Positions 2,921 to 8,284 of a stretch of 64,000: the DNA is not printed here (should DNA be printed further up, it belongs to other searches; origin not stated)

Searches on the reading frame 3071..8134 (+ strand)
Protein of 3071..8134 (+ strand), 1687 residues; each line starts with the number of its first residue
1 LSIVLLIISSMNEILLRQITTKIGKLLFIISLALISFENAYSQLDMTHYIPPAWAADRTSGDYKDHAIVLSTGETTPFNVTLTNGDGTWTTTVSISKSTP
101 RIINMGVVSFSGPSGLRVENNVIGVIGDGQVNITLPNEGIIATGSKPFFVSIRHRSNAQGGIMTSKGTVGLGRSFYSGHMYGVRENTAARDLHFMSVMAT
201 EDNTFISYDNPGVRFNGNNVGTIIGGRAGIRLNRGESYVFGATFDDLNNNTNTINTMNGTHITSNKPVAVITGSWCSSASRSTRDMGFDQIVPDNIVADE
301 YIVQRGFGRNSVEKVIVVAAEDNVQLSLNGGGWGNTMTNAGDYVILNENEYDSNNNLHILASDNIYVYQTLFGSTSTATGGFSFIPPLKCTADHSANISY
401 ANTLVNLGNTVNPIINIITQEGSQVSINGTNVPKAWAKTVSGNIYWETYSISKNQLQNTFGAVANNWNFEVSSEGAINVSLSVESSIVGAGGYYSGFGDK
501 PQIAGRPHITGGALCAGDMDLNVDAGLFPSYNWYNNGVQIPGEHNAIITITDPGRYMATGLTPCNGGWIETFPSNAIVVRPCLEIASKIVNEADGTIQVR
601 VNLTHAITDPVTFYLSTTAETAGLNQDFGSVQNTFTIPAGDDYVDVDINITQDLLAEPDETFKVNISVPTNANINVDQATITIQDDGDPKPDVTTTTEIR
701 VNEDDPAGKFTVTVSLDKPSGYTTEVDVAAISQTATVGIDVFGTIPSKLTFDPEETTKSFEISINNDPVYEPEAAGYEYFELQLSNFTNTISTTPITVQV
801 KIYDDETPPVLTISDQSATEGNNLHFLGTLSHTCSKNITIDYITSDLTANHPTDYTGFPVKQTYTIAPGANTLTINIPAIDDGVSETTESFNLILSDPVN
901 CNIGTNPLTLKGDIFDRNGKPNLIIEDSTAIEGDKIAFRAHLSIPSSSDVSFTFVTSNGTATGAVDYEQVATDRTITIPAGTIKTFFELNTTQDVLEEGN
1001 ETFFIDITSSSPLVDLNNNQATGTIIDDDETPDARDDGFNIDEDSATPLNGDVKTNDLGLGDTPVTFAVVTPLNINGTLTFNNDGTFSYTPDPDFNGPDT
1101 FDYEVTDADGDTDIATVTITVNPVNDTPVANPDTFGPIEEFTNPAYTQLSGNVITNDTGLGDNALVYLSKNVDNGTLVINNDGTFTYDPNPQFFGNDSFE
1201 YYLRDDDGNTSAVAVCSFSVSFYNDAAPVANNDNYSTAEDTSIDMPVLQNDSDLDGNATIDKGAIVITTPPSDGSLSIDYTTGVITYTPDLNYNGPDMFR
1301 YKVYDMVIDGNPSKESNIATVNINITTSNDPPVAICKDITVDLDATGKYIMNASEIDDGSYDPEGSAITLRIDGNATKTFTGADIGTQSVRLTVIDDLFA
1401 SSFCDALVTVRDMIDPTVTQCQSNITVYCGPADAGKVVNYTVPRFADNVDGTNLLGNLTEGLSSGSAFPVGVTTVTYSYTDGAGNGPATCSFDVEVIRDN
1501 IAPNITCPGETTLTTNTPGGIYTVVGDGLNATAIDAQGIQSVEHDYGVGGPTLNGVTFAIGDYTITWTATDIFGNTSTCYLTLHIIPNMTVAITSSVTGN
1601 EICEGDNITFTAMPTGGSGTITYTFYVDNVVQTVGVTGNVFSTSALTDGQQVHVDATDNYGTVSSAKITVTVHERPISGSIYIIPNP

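Call 82: search_protein_families(library=pfam, proteins=[window:3071-8134:+], max_evalue=0.0001)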
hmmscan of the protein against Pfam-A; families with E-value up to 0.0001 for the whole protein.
window:3071-8134:+ (1687 aa): 8 families
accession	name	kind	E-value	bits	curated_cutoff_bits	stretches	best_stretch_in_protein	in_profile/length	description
PF03160.20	Calx-beta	-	7.6e-38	129.6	27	4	589-686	16-118/119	Calx-beta domain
PF17963.7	Big_9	-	9.3e-38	129.4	23.6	3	1031-1120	3-89/89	Bacterial Ig domain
PF17517.7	IgGFc_binding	-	2.4e-32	112.8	25.6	1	171-458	11-278/297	IgGFc binding protein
PF17892.7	Cadherin_5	-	3.5e-25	88.1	26.5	3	1040-1122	15-98/98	Cadherin-like domain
PF17803.7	Cadherin_4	-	5.3e-22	78.6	25.1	3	1115-1187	1-71/71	Bacterial cadherin-like domain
PF02494.22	HYR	-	1.4e-13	51.4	21.7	1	1412-1496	2-81/81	HYR domain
PF19076.6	CshA_repeat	-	5.4e-05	24.2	27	0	1066-1121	51-103/103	Surface adhesin CshA repetitive domain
PF19081.6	Ig_7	-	6.6e-05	23.6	27.3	1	1597-1673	7-81/84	Ig-like domain CHU_C associated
